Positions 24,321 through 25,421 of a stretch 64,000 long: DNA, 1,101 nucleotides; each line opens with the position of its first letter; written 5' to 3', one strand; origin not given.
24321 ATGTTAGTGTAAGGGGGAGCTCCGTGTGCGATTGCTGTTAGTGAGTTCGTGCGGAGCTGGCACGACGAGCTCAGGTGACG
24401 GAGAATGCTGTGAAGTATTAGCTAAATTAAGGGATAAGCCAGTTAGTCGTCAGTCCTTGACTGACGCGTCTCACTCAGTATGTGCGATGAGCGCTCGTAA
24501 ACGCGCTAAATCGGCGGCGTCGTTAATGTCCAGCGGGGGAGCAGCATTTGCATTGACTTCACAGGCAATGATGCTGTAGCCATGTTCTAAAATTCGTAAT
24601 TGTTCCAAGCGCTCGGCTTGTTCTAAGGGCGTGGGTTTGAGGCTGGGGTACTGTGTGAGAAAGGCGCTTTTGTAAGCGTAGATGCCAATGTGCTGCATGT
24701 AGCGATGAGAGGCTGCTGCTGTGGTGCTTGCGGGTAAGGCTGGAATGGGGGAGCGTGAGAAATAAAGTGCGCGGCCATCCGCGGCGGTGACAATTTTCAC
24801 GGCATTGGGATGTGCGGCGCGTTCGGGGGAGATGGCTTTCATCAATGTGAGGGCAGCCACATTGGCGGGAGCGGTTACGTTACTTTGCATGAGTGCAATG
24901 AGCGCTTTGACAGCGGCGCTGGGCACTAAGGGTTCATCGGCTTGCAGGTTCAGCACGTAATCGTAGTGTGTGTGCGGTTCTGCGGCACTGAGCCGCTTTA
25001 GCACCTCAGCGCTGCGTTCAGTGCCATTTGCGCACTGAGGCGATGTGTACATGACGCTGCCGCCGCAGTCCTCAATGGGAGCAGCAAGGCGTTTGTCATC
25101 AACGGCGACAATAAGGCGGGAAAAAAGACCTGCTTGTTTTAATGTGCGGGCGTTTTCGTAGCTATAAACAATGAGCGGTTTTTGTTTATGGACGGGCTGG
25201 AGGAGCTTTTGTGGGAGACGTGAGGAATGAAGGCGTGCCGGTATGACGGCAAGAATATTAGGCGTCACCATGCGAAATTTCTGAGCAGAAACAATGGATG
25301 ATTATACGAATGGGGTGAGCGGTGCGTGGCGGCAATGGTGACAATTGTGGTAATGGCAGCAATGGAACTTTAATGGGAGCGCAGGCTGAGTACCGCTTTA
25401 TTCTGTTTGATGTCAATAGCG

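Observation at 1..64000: Window-wide pattern: tandem amplification preferentially hits gene termini, often where genes converge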

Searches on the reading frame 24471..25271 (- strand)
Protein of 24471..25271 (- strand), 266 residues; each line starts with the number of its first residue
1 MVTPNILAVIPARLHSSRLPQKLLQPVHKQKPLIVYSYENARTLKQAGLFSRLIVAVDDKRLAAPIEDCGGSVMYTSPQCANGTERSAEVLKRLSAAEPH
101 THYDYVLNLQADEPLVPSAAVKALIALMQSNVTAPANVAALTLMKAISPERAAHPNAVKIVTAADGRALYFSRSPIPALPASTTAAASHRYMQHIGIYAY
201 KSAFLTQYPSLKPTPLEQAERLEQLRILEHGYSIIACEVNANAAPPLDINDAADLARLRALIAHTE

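Call 25: search_protein_families(library=pfam, proteins=[window:24471-25271:-], max_evalue=0.01)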
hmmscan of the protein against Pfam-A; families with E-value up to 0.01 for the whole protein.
window:24471-25271:- (266 aa): 2 families
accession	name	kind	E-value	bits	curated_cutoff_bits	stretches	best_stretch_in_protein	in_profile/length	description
PF02348.25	CTP_transf_3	-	2.9e-40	138.8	22.6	1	8-233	2-216/217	Cytidylyltransferase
PF12804.13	NTP_transf_3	-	2.4e-06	28.2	27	1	21-180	15-142/160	MobA-like NTP transferase domain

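Call 34: find_homologous_proteins(query=window:24471-25271:-)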
Query window:24471-25271:- (266 aa): 7082 proteins with E <= 0.001 among 8000 candidates; the best 120 are listed.
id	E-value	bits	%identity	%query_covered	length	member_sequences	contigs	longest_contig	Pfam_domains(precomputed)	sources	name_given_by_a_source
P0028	9.0e-166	567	100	100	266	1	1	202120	PF12804.14,PF02348.26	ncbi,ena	-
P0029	6.1e-75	270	54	97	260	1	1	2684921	PF02348.26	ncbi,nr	ncbi:3-deoxy-manno-octulosonate cytidylyltransferase [Spirochaetota bacterium]|nr:3-deoxy-manno-octu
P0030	7.1e-46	175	43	97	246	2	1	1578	PF12804.14,PF02348.26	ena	-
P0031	8.0e-44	168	43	96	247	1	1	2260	PF12804.14,PF02348.26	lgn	-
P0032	9.3e-44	168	41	97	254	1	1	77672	PF12804.14,PF02348.26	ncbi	ncbi:MAG: 3-deoxy-manno-octulosonate cytidylyltransferase [bacterium]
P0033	1.0e-43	168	42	97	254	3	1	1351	PF12804.14,PF02348.26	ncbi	-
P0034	1.2e-43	167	44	87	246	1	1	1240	PF12804.14,PF02348.26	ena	-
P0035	2.6e-43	166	43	91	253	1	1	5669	PF12804.14,PF02348.26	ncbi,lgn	ncbi:MAG: 3-deoxy-manno-octulosonate cytidylyltransferase [Planctomycetota bacterium]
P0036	6.0e-43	165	42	92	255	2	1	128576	PF12804.14,PF02348.26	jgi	-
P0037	6.5e-43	165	43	92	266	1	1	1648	PF12804.14,PF02348.26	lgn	-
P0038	8.4e-43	165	40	98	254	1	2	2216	PF12804.14,PF02348.26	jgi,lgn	jgi:3-deoxy-manno-octulosonate cytidylyltransferase (CMP-KDO synthetase)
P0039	9.5e-43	164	42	89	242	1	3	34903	PF12804.14,PF02348.26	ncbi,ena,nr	ncbi:MAG: 3-deoxy-manno-octulosonate cytidylyltransferase [Phycisphaerae bacterium]|nr:3-deoxy-manno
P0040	1.2e-42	164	44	96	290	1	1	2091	PF12804.14,PF02348.26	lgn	-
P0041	1.5e-42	164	44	88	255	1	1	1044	PF12804.14,PF02348.26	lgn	-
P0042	1.7e-42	164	43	94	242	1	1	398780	PF12804.14,PF02348.26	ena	-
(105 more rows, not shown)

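Call 35: find_encoding_contigs(protein=P0028, flank=10000)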
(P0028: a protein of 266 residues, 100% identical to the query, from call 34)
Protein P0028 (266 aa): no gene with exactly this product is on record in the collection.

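Call 36: find_encoding_contigs(protein=P0029, flank=10000)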
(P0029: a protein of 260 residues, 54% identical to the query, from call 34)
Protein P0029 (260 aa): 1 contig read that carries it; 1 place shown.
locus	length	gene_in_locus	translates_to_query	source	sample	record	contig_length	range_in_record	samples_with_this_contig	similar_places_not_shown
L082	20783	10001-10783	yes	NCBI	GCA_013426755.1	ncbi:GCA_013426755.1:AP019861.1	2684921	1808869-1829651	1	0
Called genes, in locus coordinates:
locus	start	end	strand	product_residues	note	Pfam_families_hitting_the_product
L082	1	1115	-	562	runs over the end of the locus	-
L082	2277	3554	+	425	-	PF00988:CPSase_sm_chain, PF00117:GATase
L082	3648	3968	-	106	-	-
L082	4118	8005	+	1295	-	PF25596:CPSase_L_D1, PF02786:CPSase_L_D2, PF07478:Dala_Dala_lig_C (weak), PF02787:CPSase_L_D3, PF25596:CPSase_L_D1, PF02222:ATP-grasp (weak), PF02786:CPSase_L_D2, PF02142:MGS, +3 more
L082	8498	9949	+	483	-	PF13522:GATase_6, PF13537:GATase_7, PF00156:Pribosyltran (weak)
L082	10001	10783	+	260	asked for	PF02348:CTP_transf_3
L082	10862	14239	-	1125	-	PF07581:Glug (faint)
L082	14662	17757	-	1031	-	PF07581:Glug (faint)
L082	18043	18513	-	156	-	-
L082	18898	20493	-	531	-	-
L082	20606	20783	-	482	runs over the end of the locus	-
